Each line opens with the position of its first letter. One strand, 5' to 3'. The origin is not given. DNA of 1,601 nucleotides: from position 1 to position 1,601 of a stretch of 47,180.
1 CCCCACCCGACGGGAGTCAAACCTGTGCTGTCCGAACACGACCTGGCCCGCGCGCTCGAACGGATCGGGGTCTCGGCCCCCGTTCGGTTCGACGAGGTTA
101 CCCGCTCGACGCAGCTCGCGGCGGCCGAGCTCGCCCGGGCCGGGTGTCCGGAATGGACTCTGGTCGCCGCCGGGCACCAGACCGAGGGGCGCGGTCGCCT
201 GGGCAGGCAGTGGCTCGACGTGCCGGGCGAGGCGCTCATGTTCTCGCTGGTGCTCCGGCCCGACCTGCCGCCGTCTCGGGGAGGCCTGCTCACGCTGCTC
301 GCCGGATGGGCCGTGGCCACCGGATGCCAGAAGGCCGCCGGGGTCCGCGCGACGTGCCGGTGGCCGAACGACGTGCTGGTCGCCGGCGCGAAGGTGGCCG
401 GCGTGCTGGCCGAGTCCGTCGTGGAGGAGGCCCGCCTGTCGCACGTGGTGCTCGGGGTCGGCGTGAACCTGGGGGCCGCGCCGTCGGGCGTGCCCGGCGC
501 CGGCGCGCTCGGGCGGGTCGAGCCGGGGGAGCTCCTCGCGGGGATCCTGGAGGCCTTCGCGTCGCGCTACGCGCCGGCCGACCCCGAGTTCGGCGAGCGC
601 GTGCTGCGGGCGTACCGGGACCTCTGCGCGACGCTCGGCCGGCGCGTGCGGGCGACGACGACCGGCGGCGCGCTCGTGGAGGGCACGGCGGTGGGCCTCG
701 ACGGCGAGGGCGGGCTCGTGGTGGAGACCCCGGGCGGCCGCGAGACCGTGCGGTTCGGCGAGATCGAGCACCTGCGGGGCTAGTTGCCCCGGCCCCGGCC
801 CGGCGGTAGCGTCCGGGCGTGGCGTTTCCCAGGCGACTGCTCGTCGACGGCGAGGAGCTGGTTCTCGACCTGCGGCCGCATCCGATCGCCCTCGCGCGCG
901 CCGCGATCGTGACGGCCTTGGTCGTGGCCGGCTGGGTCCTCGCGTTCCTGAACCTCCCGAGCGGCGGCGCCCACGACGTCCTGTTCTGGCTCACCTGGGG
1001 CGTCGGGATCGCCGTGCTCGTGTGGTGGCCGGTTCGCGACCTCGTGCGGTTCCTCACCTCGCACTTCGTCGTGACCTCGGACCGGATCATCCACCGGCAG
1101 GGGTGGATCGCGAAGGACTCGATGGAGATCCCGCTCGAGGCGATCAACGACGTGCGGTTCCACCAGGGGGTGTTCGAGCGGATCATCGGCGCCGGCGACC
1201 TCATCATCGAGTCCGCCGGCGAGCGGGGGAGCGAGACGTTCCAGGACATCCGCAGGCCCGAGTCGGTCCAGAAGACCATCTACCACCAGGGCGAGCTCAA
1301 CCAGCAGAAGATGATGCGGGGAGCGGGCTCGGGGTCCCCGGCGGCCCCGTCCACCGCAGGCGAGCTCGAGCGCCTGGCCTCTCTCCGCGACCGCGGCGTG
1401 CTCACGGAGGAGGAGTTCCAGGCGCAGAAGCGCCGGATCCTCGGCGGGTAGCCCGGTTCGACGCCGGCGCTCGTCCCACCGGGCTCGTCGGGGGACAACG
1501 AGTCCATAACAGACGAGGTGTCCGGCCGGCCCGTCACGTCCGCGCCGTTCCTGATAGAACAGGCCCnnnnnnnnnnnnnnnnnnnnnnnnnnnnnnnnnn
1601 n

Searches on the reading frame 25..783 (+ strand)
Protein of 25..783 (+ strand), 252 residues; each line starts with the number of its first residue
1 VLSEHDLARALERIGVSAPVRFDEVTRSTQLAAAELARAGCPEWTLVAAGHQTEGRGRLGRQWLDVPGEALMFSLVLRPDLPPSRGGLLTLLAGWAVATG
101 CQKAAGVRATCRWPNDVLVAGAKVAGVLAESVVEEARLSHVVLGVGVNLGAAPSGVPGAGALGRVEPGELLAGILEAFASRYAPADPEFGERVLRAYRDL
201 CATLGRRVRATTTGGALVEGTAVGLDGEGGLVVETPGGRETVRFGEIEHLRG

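Call 24: search_protein_families(library=pfam, proteins=[window:25-783:+], max_evalue=0.001)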
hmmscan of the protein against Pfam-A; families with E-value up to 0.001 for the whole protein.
window:25-783:+ (252 aa): 2 families
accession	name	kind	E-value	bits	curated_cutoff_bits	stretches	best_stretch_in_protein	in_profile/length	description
PF03099.24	BPL_LplA_LipB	-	8.6e-19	68.2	21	1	25-148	4-133/133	Biotin/lipoate A/B protein ligase family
PF02237.23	BPL_C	-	1.3e-11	44.7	21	1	203-249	1-47/48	Biotin protein ligase C terminal domain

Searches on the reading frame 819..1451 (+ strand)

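Call 24: search_protein_families(library=pfam, proteins=[window:819-1451:+], max_evalue=0.001)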
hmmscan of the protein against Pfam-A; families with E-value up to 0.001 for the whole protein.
window:819-1451:+ (210 aa): 2 families
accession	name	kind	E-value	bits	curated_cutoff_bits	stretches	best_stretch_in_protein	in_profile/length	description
PF03703.20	bPH_2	-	1.6e-16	60.8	22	1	80-154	3-78/78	Bacterial PH domain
PF09851.14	SHOCT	-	6.5e-10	38.9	27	1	182-208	2-28/28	Short C-terminal domain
